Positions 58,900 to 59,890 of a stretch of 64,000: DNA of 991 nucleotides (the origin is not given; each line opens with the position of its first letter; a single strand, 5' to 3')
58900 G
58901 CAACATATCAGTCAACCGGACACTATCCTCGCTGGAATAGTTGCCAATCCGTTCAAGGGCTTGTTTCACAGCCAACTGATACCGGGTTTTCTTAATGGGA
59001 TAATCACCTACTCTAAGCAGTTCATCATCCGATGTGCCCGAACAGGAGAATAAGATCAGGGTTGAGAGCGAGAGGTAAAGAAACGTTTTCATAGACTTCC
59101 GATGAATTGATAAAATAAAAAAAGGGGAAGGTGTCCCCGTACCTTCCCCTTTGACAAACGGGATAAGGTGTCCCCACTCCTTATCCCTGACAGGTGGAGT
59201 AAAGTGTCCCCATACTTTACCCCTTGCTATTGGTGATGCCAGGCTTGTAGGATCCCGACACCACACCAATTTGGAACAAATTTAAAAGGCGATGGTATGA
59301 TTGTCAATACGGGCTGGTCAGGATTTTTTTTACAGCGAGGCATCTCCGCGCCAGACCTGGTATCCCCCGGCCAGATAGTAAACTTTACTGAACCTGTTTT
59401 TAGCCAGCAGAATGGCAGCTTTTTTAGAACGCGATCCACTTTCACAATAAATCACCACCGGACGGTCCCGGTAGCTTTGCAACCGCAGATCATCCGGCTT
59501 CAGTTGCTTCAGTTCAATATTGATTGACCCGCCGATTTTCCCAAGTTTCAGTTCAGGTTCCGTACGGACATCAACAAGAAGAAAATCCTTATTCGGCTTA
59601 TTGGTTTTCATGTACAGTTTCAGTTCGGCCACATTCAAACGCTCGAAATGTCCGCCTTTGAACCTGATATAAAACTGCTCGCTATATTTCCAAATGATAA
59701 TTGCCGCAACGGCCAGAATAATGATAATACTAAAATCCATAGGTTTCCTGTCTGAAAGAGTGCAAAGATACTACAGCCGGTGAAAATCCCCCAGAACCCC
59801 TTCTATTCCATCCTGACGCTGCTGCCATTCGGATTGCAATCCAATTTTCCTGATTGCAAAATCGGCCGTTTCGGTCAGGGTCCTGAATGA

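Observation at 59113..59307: Promoter-to-terminator unit containing three tandem hairpins with an invariant loop and compensatory stem substitutions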

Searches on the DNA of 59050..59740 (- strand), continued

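Call 74: search_rna_families(sources=[L246, L250, L254, L240, L253], threshold=evalue, max_evalue=1)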
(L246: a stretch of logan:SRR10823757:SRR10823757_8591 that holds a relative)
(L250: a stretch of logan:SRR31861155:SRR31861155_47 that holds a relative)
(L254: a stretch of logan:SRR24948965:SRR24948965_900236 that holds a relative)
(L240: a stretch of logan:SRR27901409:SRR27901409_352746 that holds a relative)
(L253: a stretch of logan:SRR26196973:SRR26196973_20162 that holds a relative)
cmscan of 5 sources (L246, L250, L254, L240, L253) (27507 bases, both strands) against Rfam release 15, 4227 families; matches with E-value up to 1: 11.
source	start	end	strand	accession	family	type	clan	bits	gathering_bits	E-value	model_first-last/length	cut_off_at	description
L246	5753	5863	+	RF00506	Thr_leader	Cis-reg; leader;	-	32.9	55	0.012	1-118/118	no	Threonine operon leader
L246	5828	5889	-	RF00506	Thr_leader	Cis-reg; leader;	-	32.5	55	0.015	1-118/118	no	Threonine operon leader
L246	5794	5860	+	RF02083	OrzO-P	Gene; antitoxin;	-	30.7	60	0.3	1-76/76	no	OrzO-P RNA antitoxin family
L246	5831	5913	-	RF02083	OrzO-P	Gene; antitoxin;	-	29.7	60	0.48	1-76/76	no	OrzO-P RNA antitoxin family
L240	4928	4991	-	RF02029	sraA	Gene; sRNA;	-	29.5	56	0.76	1-95/95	no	sraA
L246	5829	5902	-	RF00513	Trp_leader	Cis-reg; leader;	-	28.7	41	0.043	1-100/100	no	Tryptophan operon leader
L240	4936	5000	-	RF02057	STnc40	Gene; sRNA;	-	28.6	45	0.32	1-70/70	no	Salmonella enterica sRNA STnc40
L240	4873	5009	+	RF02082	STnc540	Gene; sRNA;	-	25.3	38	0.1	1-202/202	no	Enterobacterial sRNA STnc540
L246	5751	5862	+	RF00513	Trp_leader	Cis-reg; leader;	-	24.2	41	0.66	1-100/100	no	Tryptophan operon leader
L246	1612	1696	-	RF01926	mir-981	Gene; miRNA;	-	19.6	51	0.35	1-86/86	no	mir-981 microRNA precursor family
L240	4935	4989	-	RF00084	CsrC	Gene; sRNA;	CL00106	17.5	61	0.21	183-244/255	no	CsrC RNA family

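Call 81: search_with_rna_model(model_id=R1, sources=[L256, L257, L258], max_evalue=10, show_alignments=2)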
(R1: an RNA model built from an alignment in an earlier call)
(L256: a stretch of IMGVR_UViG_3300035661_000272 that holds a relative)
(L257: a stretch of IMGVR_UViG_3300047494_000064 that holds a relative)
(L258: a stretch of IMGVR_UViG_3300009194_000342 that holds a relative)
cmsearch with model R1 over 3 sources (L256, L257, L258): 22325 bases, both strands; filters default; matches with E-value up to 10: 1.
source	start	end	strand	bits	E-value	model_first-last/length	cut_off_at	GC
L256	7798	7876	+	10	0.14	1-116/116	no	0.62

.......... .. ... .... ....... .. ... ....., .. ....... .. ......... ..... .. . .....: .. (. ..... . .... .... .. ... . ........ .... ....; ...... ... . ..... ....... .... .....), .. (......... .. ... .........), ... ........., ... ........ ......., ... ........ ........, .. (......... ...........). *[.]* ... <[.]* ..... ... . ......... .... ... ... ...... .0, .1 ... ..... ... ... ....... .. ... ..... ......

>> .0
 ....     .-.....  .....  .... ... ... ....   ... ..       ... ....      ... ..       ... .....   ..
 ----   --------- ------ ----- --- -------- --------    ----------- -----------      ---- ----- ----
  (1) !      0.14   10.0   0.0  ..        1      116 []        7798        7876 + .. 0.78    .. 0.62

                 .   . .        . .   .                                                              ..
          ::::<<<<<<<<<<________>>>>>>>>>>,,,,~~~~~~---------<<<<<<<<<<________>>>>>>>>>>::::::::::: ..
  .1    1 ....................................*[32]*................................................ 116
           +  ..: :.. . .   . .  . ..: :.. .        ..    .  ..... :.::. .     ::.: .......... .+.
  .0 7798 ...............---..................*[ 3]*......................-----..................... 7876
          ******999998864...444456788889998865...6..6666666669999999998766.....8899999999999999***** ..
